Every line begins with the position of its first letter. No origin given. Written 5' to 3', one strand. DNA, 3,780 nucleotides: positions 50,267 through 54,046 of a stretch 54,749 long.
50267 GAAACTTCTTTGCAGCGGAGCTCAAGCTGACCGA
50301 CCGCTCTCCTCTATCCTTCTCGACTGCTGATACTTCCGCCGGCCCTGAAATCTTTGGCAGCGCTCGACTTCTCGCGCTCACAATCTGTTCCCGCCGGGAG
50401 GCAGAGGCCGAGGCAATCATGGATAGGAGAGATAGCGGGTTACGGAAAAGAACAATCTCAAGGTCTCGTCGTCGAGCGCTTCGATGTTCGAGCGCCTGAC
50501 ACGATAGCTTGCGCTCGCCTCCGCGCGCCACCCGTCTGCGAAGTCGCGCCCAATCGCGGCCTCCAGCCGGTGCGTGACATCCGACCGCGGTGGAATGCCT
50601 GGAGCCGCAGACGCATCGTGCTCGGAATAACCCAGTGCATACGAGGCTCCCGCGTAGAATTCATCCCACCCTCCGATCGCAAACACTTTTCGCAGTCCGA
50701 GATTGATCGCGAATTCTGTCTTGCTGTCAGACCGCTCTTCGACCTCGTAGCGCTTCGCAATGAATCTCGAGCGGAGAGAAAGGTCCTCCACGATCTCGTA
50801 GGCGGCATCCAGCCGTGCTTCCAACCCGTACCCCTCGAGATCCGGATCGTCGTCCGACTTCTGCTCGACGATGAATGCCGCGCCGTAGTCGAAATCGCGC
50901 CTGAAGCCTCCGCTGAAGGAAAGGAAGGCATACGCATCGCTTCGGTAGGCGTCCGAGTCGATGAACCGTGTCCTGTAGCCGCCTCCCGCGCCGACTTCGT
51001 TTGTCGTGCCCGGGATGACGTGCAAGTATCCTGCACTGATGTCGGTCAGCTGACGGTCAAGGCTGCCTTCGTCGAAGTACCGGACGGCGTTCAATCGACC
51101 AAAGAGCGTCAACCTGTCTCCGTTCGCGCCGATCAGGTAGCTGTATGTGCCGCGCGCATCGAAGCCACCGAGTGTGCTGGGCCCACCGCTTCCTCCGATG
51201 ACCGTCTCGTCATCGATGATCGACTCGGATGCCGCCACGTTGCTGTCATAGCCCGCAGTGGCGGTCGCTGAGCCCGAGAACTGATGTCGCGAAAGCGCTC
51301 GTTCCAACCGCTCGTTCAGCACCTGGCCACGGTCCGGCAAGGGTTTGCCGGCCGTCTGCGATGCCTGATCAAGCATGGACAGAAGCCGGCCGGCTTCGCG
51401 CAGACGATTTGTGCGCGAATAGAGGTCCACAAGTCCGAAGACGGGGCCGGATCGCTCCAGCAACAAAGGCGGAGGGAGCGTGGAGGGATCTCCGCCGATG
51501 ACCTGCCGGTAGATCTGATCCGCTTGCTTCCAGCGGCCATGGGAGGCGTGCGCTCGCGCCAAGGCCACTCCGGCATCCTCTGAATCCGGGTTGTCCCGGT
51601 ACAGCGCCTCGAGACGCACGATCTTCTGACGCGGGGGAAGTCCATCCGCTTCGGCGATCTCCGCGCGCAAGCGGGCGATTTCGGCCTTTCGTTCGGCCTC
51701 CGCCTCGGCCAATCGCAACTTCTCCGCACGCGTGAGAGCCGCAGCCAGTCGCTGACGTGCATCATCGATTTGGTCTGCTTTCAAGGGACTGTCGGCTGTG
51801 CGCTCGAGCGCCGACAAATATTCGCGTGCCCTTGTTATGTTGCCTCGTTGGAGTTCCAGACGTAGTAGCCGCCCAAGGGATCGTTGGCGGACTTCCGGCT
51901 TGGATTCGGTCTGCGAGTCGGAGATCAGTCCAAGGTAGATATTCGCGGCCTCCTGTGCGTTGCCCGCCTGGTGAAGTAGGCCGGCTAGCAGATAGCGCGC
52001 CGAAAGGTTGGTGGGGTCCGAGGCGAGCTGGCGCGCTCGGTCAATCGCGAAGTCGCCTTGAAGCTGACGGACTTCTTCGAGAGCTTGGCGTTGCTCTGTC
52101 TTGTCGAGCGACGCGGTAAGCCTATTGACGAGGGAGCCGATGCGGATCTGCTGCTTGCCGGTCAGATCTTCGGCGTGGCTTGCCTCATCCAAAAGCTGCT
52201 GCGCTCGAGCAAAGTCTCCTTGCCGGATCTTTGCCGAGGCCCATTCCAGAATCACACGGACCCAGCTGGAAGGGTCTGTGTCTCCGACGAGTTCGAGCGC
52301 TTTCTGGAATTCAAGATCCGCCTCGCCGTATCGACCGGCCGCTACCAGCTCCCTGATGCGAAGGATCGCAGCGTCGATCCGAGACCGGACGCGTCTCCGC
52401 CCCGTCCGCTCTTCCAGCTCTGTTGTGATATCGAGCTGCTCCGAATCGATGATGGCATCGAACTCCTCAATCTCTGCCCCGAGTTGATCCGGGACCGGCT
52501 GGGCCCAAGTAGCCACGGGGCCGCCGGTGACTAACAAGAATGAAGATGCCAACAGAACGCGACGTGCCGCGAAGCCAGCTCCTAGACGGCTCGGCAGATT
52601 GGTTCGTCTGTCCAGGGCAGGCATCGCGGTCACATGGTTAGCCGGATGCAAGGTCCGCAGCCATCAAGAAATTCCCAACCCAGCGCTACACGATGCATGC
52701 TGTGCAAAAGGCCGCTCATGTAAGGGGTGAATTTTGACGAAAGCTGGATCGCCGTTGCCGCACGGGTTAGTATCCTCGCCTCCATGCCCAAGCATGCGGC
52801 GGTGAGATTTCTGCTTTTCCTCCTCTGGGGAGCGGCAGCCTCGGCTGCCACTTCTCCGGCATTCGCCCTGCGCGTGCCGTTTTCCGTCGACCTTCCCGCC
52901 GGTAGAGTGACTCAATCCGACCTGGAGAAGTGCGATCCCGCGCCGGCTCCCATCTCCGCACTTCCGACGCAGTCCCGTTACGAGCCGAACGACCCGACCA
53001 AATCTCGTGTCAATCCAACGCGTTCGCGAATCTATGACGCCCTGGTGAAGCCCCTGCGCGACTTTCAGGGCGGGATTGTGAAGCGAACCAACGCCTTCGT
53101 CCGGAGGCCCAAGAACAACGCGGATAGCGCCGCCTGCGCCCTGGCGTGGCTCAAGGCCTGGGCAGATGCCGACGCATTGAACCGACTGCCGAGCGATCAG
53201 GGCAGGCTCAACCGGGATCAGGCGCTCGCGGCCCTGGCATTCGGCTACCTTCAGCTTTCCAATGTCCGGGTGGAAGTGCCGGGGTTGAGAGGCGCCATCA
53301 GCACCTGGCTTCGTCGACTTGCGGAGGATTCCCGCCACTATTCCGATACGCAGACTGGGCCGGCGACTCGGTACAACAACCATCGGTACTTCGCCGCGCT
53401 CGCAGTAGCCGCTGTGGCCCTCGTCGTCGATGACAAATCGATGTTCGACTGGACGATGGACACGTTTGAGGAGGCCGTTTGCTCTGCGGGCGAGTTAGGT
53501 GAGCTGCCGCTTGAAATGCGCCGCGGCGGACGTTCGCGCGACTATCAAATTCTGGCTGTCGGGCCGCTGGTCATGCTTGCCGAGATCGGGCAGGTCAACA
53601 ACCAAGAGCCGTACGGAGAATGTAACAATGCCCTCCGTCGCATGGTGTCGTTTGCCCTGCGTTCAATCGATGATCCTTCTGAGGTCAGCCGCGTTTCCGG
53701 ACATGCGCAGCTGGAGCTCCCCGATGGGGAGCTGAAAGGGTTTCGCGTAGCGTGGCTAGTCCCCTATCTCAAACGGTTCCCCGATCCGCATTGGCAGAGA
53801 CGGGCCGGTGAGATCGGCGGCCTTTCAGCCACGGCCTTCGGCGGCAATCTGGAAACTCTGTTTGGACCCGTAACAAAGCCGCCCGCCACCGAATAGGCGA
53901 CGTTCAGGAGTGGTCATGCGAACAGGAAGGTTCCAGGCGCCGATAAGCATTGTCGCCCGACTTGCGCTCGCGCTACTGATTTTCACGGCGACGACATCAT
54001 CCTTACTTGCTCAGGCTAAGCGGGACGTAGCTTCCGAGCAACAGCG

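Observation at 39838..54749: Alginate-type (GDP-mannuronate) exopolysaccharide locus with a non-canonical gene set in an alphaproteobacterium-like genome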

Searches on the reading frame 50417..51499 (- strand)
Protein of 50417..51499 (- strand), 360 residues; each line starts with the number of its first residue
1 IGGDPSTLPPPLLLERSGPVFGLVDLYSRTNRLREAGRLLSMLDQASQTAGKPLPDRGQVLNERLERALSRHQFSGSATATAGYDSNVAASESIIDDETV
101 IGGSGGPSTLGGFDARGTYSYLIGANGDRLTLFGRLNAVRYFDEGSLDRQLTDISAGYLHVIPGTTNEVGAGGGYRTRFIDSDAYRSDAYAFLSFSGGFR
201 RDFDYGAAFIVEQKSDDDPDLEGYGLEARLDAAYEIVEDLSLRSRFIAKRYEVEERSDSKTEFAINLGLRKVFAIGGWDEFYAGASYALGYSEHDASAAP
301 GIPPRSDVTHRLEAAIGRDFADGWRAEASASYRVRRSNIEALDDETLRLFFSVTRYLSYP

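Call 26: search_protein_families(library=pfam, proteins=[window:50417-51499:-], max_evalue=1)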
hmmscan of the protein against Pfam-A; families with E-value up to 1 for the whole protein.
window:50417-51499:- (360 aa): 0 families

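Call 38: search_solved_structures(query=window:50417-51499:-, max_evalue=10)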
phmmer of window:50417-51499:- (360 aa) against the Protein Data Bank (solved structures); distinct sequences matched with E-value up to 10: 0.

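Call 80: predict_structure(protein=window:50420-51334:-)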
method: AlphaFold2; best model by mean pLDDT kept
length: 305 residues; sequences in the alignment: 1
mean_pLDDT: 31.4   pTM: 0.20
mean pLDDT of the five models: 31.4, 30.6, 28.3, 26.9, 25.3
residues with pLDDT >= 90: 0; 70-90: 0; 50-70: 0; < 50: 305
segments of 3 or more residues with pLDDT < 50: 1-305
pLDDT, mean of each block of 10 residues (from residue 1): 42 38 29 27 30 29 32 32 27 25 23 24 27 27 27 33 42 43 34 30 30 27 35 33 36 36 34 27 33 32 26
secondary structure, 60 per line:
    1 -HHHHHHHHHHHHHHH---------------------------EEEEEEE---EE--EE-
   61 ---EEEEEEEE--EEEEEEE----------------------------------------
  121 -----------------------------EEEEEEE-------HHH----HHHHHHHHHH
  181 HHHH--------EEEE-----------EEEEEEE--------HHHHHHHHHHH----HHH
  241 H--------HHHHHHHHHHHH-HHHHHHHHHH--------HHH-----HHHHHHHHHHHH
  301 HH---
elements in order: H2-16 E44-50 E64-71 E74-80 E150-156 H171-184 E193-196 E208-214 H223-233 H238-241 H250-261 H263-272 H289-302
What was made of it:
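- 50417..52651 (-): Secreted TPR protein (699-744 aa) with a conserved ~290-aa C-terminal domain rich in G, Y, F, S and D. It is a presumed outer-membrane export component (PgaA/BcsC/PelB-like, i.e. AlgK+AlgE in one chain). The beta-barrel is not verified. The AF2 single-sequence model was useless (pLDDT 31, call 80).
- On Alginate biosynthesis system: The AF2 single-sequence model reached pLDDT 31 (call 80).
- Tried and rejected: The single-sequence AF2 model was unusable (pLDDT 31, call 80).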

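Call 82: search_solved_structures(query=A4, max_evalue=10)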
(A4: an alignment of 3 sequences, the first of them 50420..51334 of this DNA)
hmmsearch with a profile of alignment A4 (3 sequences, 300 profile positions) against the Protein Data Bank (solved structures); distinct sequences matched with E-value up to 10: 1.
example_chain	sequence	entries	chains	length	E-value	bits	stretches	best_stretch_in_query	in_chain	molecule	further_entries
4ix1_A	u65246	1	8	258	0.75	12.2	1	44-97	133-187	hypothetical protein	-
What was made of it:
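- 50417..52651 (-): The C-terminal domain has no Pfam or PDB hit (calls 26, 38, 82).
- On Alginate biosynthesis system: The C-terminal domain of the TPR protein has no Pfam or PDB match (calls 26, 38, 82).
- Closest known: PgaA / BcsC / PelB TPR-porin exporters of synthase-dependent systems. Different: The C-terminal domain shows no sequence similarity to any of them (calls 26, 38, 82).
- Tried and rejected: PDB sequence and profile searches were empty (calls 38, 82).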

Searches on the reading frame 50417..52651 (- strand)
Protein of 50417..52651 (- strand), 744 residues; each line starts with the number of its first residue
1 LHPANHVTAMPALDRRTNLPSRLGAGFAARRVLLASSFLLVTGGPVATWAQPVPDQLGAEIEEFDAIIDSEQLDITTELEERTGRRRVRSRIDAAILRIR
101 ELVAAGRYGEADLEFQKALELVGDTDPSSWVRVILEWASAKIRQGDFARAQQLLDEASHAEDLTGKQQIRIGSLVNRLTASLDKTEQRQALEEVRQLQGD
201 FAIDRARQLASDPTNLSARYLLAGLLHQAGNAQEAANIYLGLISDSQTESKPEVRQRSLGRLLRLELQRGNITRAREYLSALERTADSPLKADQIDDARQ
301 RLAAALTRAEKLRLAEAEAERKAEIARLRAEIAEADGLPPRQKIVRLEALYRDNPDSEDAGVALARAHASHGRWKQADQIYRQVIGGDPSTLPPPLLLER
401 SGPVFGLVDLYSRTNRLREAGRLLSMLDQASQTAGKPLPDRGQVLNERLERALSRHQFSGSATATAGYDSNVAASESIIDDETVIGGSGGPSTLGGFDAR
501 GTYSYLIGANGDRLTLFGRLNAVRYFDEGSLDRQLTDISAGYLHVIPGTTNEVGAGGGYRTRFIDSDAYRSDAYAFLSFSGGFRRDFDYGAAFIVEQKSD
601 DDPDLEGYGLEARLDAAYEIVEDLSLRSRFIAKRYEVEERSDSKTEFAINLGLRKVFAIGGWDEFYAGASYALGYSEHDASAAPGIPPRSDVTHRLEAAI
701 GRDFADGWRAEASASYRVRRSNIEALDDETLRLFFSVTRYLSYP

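Call 3: search_protein_families(library=pfam, proteins=[window:50417-52651:-], max_evalue=0.01)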
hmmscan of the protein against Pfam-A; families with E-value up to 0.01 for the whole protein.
window:50417-52651:- (744 aa): 7 families
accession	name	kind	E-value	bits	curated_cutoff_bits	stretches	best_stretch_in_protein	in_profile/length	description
PF14559.12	TPR_19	-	1.3e-15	57.8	25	2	346-385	13-52/68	Tetratricopeptide repeat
PF12895.13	ANAPC3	-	3.6e-07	30.8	27.2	0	202-239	42-79/82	Anaphase-promoting complex, cyclosome, subunit 3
PF14561.12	TPR_20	-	1.6e-05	25.6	25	1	207-277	13-83/90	Tetratricopeptide repeat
PF13176.12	TPR_7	-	2.6e-05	24.4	27.9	0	363-385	4-26/36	Tetratricopeptide repeat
PF13432.12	TPR_16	-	5.8e-05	23.9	32.7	0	209-240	24-55/65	Tetratricopeptide repeat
PF13174.12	TPR_6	-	0.00093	20.1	26.3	0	360-385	2-27/33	Tetratricopeptide repeat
PF13428.12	TPR_14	-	0.0013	19.6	23.5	0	132-157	2-27/44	Tetratricopeptide repeat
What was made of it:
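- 50417..52651 (-): TPR_19 1.3e-15 (call 3).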

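Call 4: search_protein_families(library=ncbifam, proteins=[window:50417-52651:-], max_evalue=0.01)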
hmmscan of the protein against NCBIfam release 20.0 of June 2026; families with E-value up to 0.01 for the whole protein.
window:50417-52651:- (744 aa): 1 family
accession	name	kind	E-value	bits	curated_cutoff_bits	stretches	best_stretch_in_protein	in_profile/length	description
TIGR02521.1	type_IV_pilW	equivalog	0.0088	15.6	154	0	353-388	60-95/234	type IV pilus biogenesis/stability protein PilW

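Call 33: find_homologous_proteins(query=window:50417-52651:-, max_evalue=0.001)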
Query window:50417-52651:- (744 aa): 1 proteins with E <= 0.001 among 8000 candidates.
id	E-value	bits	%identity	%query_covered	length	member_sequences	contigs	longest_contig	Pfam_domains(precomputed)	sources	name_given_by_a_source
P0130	0.0e+0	1516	100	94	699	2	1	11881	PF14559.13,PF12895.14,PF13176.13,PF14561.13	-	-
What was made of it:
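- Tried and rejected: The word-based homologue search found only the protein itself (call 33).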

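Call 79: find_encoding_contigs(protein=P0130, flank=10000, max_places=4)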
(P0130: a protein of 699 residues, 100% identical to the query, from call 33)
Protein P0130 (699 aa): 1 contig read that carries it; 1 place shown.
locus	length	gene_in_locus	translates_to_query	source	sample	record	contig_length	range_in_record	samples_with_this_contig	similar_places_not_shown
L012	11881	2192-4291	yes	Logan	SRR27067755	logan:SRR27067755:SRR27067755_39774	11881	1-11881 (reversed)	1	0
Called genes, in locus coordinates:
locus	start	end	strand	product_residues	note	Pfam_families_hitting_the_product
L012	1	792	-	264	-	?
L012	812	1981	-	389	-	PF05426:Alginate_lyase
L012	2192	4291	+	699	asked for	PF13176:TPR_7 (faint), PF14559:TPR_19 (faint), PF14561:TPR_20 (faint), PF12895:ANAPC3 (faint)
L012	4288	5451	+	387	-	-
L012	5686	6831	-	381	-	PF07238:PilZ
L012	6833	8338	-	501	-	PF13641:Glyco_tranf_2_3, PF13632:Glyco_trans_2_3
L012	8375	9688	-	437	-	PF03721:UDPG_MGDP_dh_N, PF00984:UDPG_MGDP_dh, PF03720:UDPG_MGDP_dh_C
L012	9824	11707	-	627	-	-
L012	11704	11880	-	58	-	?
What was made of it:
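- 49257..50420 (-): PilZ-less Alg44 paralogue (387 aa): a non-PilZ cytoplasmic N-terminal domain, one TM segment, and an Alg44-like periplasmic domain with the SPCDC motif. It is translationally coupled (ATGA) to the upstream TPR gene. The same 387-aa gene call appears in L012 (call 79).
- Tried and rejected: It breaks at the same place (call 79).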

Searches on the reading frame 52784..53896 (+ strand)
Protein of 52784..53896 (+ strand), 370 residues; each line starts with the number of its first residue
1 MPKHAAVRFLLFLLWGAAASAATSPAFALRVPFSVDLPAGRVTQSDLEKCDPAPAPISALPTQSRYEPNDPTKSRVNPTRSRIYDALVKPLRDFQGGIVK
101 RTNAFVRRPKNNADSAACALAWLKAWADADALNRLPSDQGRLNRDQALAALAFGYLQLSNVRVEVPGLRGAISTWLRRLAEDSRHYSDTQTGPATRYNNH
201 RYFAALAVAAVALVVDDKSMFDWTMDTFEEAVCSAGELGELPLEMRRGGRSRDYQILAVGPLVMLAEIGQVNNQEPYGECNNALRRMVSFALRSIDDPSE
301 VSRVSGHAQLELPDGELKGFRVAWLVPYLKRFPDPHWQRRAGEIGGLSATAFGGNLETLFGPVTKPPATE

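Call 3: search_protein_families(library=pfam, proteins=[window:52784-53896:+], max_evalue=0.01)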
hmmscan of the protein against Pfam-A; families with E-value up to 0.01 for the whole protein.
window:52784-53896:+ (370 aa): 1 family
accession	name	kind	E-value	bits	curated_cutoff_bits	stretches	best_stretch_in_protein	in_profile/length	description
PF05426.18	Alginate_lyase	-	3e-31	109.4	22.2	1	66-300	6-274/275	Alginate lyase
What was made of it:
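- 52784..53896 (+): PL5 AlgL-like periplasmic lyase (370 aa; the ORF is open from 52727), with a signal peptide. Pfam Alginate_lyase 3e-31 (call 3).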

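Call 4: search_protein_families(library=ncbifam, proteins=[window:52784-53896:+], max_evalue=0.01)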
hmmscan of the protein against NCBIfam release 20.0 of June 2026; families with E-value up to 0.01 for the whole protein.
window:52784-53896:+ (370 aa): 5 families
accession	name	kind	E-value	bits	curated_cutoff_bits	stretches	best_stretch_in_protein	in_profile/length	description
NF001469.0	PRK00325.1-4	equivalog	1.8e-67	228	366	1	10-360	6-356/360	polysaccharide lyase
NF001467.0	PRK00325.1-2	equivalog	1.5e-41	142.4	429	1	18-362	16-360/364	mannuronate-specific alginate lyase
NF001468.0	PRK00325.1-3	equivalog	4.2e-36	124.8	711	1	17-358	17-360/373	mannuronate-specific alginate lyase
NF001470.0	PRK00325.1-5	equivalog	3.4e-31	108.5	743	1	9-331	12-329/367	mannuronate-specific alginate lyase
NF001466.0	PRK00325.1-1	equivalog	2.3e-23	82.8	615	1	84-360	50-313/320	poly(beta-D-mannuronate) lyase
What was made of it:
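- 52784..53896 (+): NCBIfam polysaccharide lyase NF001469 228 bits (cut-off 366) (call 4).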

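Call 61: search_solved_structures(query=window:52784-53896:+, max_evalue=0.001, show_alignments=1)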
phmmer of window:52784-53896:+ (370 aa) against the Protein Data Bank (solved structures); distinct sequences matched with E-value up to 0.001: 14.
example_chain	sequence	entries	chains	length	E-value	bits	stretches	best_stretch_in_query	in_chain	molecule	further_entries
4ozv_A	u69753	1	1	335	4.8e-32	115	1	49-332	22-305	Alginate lyase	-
7sa8_A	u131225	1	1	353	1.5e-31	113.4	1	49-332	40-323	Alginate lyase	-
4ozw_A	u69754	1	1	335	1.2e-30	110.3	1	49-332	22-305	Alginate lyase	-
7fhz_A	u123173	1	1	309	5e-29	105.1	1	69-334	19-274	Polysaccharide lyase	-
7fhu_A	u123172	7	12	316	5.4e-29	105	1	69-335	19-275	Polysaccharide lyase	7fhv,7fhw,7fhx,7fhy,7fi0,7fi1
7fi2_A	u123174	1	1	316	1.6e-27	100.1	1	69-335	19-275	Polysaccharide lyase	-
7wxj_A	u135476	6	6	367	2.8e-25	92.7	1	52-358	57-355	poly(beta-D-mannuronate) lyase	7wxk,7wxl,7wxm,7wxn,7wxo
7xtf_A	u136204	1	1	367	9.4e-25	91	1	52-358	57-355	Poly(Beta-D-mannuronate) lyase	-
7wxr_A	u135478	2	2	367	4.8e-24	88.7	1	52-358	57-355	poly(beta-D-mannuronate) lyase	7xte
7wxp_A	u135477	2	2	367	8.2e-24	87.9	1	52-358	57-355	poly(beta-D-mannuronate) lyase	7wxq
1hv6_A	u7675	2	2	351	1.7e-13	53.9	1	83-303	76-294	ALGINATE LYASE | PROTEIN (ALGINATE LYASE A1-III)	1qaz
4f13_A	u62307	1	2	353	6.3e-13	52.1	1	83-303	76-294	Alginate lyase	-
4f10_A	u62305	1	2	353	4.3e-12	49.3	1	83-303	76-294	Alginate lyase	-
4e1y_A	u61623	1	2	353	4.3e-12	49.3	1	83-303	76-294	Alginate lyase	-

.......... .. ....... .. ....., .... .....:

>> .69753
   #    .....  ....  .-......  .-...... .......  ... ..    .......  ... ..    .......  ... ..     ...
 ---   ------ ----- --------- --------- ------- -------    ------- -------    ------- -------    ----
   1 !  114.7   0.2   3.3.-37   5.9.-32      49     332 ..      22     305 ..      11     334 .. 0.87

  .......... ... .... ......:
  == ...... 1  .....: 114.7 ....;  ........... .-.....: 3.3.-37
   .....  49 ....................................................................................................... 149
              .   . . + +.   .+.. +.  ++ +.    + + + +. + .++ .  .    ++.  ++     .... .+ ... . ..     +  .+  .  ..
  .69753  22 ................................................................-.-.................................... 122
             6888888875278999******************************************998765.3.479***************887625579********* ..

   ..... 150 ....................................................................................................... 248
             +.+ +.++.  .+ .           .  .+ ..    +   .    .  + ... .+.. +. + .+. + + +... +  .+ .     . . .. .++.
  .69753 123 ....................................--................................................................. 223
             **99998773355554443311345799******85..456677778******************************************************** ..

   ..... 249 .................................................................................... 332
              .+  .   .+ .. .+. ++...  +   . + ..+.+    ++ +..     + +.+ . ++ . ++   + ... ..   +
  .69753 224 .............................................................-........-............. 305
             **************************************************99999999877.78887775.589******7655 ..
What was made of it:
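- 52784..53896 (+): PDB AlgL 4ozv 4.8e-32, with NNHRYF aligned to NNHSYW (call 61).
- On Alginate biosynthesis system: PDB AlgL 4ozv 4.8e-32, with the NNH(S/R)Y(W/F) motif aligned (call 61).
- Checked: NNHRYF aligns to AlgL NNHSYW (calls 3, 61).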
